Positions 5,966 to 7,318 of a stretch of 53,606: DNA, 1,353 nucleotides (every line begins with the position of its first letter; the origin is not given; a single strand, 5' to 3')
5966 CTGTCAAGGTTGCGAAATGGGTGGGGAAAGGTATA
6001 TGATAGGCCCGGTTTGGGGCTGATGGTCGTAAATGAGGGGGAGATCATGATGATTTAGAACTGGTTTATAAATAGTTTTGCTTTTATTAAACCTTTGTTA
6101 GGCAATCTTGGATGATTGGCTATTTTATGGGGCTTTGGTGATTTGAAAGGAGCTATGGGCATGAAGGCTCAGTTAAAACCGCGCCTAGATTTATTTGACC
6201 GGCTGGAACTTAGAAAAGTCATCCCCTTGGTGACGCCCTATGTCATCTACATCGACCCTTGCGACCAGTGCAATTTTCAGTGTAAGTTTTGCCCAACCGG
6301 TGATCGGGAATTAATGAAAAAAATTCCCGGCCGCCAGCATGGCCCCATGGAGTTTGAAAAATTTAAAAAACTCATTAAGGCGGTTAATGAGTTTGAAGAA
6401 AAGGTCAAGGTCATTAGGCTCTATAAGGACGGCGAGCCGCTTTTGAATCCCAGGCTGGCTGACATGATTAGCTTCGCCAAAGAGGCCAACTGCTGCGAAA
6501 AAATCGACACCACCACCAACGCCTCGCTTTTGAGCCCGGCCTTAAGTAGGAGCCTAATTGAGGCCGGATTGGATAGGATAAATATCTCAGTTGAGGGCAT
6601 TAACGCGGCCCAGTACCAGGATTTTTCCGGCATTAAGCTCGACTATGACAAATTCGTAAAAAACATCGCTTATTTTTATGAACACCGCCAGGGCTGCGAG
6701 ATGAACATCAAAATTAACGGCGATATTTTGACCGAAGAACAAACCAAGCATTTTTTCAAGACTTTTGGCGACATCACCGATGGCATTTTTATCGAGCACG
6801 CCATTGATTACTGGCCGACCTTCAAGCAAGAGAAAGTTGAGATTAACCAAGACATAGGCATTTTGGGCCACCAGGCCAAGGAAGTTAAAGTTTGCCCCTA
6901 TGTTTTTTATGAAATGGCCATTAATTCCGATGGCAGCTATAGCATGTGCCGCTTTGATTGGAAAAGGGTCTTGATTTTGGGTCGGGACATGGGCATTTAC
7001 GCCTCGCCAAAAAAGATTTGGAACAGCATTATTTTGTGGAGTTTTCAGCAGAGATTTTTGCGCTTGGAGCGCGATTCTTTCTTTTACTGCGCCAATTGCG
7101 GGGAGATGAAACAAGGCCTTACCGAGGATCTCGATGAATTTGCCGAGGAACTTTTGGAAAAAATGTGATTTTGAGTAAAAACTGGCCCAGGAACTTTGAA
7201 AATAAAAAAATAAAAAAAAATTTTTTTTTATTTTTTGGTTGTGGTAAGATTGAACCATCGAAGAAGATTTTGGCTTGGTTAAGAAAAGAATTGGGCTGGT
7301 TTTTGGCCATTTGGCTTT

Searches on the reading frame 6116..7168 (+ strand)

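Call 28: search_protein_families(library=pfam, proteins=[window:6116-7168:+])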
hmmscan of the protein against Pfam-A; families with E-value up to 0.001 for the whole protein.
window:6116-7168:+ (350 aa): 1 family
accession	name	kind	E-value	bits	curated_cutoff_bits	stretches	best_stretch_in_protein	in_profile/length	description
PF04055.27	Radical_SAM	-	1e-15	58.8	29.5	1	49-193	4-142/166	Radical SAM superfamily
